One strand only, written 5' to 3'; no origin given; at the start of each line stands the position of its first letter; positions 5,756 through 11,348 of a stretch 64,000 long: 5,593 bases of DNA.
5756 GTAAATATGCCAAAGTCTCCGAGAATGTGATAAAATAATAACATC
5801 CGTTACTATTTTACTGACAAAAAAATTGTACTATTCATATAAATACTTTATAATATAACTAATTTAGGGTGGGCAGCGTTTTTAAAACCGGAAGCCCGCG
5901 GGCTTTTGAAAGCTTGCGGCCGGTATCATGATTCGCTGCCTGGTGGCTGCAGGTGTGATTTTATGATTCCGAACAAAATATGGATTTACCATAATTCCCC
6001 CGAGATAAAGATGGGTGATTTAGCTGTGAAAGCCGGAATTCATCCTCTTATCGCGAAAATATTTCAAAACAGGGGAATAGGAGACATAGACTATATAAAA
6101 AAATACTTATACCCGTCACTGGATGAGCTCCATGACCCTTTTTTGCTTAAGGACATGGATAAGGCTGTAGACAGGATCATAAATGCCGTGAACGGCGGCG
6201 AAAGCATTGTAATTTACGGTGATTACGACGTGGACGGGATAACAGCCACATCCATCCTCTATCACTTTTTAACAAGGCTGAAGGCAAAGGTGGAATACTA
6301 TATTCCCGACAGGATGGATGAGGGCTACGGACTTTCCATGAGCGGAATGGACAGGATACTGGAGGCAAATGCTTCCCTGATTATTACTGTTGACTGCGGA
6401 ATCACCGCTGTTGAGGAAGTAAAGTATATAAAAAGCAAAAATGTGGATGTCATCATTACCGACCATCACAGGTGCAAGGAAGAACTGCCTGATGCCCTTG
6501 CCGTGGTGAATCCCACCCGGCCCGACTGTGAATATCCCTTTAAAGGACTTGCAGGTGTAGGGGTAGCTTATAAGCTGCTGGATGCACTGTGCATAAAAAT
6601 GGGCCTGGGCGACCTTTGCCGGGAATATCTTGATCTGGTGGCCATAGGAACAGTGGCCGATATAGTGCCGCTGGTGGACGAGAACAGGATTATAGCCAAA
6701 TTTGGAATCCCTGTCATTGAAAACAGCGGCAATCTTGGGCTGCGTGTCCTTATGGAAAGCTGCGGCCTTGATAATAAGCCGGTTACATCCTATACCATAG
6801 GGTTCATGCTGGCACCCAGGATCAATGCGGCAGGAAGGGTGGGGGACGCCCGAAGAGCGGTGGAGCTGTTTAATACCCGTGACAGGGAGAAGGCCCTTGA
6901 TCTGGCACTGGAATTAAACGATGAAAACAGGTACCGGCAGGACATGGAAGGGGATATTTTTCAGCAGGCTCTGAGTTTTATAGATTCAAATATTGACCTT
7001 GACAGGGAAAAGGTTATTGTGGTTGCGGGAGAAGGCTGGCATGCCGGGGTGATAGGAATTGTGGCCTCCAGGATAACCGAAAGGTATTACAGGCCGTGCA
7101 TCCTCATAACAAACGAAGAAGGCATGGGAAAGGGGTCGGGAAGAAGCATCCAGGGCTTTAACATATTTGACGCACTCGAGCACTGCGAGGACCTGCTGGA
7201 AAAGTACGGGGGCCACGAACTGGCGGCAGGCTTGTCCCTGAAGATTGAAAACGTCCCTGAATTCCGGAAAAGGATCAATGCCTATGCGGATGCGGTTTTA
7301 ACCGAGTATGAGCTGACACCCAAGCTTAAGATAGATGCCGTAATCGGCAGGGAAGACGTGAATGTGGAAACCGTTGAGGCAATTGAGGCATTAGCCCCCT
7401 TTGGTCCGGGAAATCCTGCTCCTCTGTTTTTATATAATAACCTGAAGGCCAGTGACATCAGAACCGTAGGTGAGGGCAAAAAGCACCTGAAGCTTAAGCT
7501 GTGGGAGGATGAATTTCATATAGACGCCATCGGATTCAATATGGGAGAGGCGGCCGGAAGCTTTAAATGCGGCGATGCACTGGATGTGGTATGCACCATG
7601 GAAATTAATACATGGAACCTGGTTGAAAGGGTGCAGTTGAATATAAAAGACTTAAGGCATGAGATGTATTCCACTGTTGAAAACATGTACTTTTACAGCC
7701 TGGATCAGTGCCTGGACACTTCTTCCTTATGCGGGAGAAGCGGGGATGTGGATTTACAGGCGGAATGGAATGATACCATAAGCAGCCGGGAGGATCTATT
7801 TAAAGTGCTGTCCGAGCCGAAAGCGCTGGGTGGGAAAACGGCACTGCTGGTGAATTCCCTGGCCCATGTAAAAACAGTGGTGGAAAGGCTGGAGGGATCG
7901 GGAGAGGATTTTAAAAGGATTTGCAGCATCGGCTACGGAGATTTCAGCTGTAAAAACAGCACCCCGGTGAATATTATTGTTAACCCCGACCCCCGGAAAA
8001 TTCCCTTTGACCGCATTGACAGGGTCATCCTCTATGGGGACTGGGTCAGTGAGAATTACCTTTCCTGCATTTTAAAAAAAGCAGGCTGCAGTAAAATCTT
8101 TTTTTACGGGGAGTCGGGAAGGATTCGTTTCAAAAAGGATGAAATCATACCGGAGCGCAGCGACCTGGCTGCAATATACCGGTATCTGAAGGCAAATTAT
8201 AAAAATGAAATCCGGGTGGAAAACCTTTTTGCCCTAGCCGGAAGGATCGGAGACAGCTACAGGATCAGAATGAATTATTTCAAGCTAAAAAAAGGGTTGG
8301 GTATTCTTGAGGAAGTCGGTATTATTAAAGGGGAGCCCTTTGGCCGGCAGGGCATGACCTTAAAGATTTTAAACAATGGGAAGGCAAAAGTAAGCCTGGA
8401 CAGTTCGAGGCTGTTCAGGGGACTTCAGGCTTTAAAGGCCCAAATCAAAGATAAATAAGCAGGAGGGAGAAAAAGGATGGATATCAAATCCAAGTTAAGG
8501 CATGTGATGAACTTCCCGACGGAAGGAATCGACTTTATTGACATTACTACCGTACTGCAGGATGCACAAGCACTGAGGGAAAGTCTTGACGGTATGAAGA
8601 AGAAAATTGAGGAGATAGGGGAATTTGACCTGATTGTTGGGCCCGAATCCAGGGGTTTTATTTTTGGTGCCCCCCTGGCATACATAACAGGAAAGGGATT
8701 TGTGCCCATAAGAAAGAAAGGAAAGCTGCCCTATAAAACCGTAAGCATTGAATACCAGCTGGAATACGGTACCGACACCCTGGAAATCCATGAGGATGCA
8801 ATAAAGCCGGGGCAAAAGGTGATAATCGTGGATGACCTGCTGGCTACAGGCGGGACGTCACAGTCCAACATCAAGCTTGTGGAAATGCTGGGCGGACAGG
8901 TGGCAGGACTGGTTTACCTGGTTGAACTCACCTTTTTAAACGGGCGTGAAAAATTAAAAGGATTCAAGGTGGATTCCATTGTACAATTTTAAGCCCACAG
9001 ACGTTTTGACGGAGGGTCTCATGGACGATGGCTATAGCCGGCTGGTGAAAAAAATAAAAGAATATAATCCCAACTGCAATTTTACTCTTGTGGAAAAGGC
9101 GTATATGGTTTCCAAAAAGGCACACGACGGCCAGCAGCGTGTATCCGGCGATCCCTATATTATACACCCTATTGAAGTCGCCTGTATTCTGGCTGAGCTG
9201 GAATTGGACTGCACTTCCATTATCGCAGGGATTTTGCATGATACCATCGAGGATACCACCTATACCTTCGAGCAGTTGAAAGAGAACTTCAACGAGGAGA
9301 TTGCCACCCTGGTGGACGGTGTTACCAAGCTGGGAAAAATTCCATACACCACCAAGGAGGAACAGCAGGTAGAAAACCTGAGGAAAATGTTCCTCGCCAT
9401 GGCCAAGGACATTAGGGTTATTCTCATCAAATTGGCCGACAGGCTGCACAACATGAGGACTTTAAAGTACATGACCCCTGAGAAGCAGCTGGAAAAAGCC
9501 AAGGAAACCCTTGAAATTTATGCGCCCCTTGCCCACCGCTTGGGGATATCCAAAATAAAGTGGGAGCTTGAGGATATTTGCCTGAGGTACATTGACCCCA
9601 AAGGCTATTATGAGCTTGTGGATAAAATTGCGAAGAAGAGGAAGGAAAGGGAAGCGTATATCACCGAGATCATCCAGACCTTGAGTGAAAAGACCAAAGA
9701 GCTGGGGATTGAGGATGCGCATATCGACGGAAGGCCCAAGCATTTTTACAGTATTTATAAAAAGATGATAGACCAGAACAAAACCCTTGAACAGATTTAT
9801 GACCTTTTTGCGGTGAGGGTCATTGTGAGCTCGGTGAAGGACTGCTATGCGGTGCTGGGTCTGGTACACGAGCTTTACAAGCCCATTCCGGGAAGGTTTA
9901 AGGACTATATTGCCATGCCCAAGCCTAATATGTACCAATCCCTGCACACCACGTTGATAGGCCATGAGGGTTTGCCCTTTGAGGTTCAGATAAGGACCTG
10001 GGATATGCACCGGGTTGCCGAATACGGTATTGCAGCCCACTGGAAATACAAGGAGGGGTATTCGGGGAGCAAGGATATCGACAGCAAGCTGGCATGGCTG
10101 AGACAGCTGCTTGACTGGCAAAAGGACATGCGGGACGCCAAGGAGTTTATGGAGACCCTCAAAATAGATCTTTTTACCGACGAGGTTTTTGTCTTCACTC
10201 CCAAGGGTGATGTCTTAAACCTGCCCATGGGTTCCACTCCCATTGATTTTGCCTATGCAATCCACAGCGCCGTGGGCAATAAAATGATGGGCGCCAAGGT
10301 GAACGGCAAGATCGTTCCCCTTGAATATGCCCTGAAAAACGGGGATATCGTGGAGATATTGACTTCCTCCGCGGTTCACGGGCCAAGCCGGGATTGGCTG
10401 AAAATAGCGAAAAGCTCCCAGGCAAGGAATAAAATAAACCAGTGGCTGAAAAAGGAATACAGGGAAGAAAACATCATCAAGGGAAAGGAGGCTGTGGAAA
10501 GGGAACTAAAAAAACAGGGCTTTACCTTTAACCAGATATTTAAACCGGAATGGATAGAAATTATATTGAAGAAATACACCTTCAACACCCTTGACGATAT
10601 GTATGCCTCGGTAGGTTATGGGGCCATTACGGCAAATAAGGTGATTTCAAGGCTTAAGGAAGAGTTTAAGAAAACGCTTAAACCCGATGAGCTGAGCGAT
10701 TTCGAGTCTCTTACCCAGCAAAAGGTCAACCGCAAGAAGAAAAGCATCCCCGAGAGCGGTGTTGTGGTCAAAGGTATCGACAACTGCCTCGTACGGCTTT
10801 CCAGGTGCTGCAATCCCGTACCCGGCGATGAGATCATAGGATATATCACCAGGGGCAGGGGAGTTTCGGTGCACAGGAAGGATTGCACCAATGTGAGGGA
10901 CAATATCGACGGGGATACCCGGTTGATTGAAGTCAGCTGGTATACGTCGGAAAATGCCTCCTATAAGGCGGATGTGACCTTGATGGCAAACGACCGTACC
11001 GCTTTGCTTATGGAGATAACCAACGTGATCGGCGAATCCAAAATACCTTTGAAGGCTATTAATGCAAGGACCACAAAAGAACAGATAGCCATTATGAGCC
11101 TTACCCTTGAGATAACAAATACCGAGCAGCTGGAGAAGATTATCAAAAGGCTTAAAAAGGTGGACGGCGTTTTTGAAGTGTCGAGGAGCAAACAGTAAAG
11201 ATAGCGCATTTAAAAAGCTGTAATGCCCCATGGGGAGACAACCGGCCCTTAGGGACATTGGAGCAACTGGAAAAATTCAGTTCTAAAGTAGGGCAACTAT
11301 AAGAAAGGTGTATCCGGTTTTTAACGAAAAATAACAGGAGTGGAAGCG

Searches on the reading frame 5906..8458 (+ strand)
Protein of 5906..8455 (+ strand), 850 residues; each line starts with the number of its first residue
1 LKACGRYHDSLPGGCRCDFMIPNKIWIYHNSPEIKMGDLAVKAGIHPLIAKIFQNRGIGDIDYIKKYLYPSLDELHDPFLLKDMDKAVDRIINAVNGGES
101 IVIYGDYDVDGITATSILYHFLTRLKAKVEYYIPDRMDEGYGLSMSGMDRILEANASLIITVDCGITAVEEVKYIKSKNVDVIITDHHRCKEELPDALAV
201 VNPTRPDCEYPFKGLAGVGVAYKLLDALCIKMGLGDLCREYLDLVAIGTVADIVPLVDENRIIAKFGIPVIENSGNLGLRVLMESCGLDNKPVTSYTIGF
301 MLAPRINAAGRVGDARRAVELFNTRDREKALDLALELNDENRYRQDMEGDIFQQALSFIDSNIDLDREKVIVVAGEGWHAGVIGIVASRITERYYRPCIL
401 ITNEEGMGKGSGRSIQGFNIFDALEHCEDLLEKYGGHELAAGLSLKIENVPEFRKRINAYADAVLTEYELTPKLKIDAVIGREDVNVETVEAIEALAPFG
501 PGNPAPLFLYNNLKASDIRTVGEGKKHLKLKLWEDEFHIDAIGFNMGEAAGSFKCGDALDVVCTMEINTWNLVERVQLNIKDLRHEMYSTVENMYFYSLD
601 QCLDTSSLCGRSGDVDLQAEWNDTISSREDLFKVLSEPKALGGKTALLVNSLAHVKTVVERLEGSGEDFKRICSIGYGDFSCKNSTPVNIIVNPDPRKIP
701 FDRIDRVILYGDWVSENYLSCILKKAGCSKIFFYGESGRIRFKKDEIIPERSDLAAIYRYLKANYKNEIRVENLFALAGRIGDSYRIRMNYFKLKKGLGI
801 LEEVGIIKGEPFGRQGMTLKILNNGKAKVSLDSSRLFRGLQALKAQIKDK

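Call 28: find_related_loci(query=window:5906-8455:+, collection=genome_contigs, flank=6000)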
Query window:5906-8455:+ (850 aa) in genome_contigs; peptide patterns used: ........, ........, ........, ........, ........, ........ (x = any residue, [..] = any of these).
48 stretches matched a pattern; 12 encode a relative of the query (tblastn E <= 1e-3); 12 distinct loci.
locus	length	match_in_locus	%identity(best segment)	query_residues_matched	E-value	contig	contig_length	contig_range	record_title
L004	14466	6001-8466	54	24-848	0e+0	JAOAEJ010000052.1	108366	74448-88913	MAG: Clostridia bacterium isolate SKW257 k141_167797, whole genome shotgun sequence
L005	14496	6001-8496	51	11-844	0e+0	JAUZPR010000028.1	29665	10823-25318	MAG: Bacillota bacterium isolate bin149(14d) MHFJPFEE_28, whole genome shotgun sequence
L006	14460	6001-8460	50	18-846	0e+0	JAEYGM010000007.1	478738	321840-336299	MAG: Bacillota bacterium isolate OH_HFB_289 k127_115869, whole genome shotgun sequence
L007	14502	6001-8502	44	19-844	0e+0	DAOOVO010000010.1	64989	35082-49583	MAG TPA_asm: Pseudobacteroides sp. isolate AMR_MDS_2439 NODE_243_length_64989_cov_26.906982, whole genome shotgun sequen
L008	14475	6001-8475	44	19-844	0e+0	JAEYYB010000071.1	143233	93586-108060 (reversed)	MAG: Bacillota bacterium isolate OH_CBlB_339 k127_2091951, whole genome shotgun sequence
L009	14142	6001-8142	52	16-847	0e+0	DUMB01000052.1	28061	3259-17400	MAG TPA_asm: Clostridiaceae bacterium isolate AS04akNAM_34 36110_AS04, whole genome shotgun sequence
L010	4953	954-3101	53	10-848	0e+0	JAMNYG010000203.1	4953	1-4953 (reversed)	MAG: Bacillota bacterium isolate Bin_20 Bin_20_scaffold_20245, whole genome shotgun sequence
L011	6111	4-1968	49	116-844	2e-160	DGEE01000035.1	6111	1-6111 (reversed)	MAG TPA_asm: Hungateiclostridiaceae bacterium UBA3934 UBA3934_contig_25554, whole genome shotgun sequence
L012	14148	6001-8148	51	20-850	0e+0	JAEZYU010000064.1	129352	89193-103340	MAG: Bacillota bacterium isolate OH_PFB_25 k127_1268373, whole genome shotgun sequence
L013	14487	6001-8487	50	18-846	0e+0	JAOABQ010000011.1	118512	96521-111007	MAG: Clostridia bacterium isolate SKW182 k141_1572176, whole genome shotgun sequence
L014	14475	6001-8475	44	19-844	0e+0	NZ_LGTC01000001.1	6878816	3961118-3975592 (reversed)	Pseudobacteroides cellulosolvens ATCC 35603 = DSM 2933 ctg1, whole genome shotgun sequence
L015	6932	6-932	35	496-846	2e-19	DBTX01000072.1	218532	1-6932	MAG TPA_asm: Hungateiclostridiaceae bacterium UBA1305 UBA1305_contig_7258, whole genome shotgun sequence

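Call 81: search_protein_families(library=pfam, proteins=[window:5963-8458:+], max_evalue=0.00001)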
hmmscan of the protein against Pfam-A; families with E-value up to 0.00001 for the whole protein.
window:5963-8458:+ (831 aa): 3 families
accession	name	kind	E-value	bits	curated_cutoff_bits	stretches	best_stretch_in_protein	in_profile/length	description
PF01368.27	DHH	-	5.9e-32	111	28.1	1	82-230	2-125/125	DHH family, N-terminal domain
PF17768.7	RecJ_OB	-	4.5e-31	107.5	27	1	457-563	1-107/107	RecJ OB domain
PF02272.25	DHHA1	-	3.2e-17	63.3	25.9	1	350-442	3-100/102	DHHA1 domain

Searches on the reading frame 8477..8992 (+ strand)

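Call 81: search_protein_families(library=pfam, proteins=[window:8477-8992:+], max_evalue=0.00001)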
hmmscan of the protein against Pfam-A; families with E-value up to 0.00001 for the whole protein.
window:8477-8992:+ (171 aa): 1 family
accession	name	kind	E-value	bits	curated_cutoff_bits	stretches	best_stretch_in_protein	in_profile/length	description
PF00156.33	Pribosyltran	-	4.5e-12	46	26.3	1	40-149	19-124/158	Phosphoribosyl transferase domain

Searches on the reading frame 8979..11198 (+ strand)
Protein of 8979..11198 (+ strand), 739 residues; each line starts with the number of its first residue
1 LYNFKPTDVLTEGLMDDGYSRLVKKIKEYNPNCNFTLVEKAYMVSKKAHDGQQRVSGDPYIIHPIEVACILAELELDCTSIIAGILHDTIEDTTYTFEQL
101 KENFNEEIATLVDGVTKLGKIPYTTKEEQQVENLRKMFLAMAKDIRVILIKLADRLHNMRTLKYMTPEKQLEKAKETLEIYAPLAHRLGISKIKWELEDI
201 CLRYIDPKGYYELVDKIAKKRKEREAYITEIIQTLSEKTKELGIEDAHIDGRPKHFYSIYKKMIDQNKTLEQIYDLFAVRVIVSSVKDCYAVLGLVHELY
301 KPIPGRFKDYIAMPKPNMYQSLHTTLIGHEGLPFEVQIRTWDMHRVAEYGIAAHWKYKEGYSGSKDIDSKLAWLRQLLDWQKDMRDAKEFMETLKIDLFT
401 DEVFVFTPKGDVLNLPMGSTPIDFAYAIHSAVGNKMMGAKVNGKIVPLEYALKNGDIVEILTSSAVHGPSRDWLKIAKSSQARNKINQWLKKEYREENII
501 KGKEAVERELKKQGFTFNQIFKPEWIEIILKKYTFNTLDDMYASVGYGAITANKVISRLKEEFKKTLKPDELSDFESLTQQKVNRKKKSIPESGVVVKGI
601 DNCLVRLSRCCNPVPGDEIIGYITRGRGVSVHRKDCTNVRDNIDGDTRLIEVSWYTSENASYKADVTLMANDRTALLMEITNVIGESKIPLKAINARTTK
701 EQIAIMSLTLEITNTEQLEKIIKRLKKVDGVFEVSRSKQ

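Call 81: search_protein_families(library=pfam, proteins=[window:8979-11198:+], max_evalue=0.00001)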
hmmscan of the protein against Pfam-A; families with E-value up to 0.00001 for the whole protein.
window:8979-11198:+ (739 aa): 6 families
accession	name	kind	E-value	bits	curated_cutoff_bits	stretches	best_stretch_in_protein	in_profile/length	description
PF13328.12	HD_4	-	2.3e-49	167.6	27.2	1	41-190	1-155/156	HD domain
PF04607.23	RelA_SpoT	-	3.3e-45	153.4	27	1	251-360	1-111/113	Region found in RelA / SpoT proteins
PF02824.27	TGS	-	1.3e-24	86.4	22.2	1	403-462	1-60/60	TGS domain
PF13291.12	ACT_4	-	8.7e-22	78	27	1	659-736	2-80/80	ACT domain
PF01966.28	HD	-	2.3e-13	50.9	22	1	60-159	1-116/116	HD domain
PF19296.4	RelA_AH_RIS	-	1e-11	45.7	23.8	1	476-632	3-168/185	RelA/SpoT, AH and RIS domains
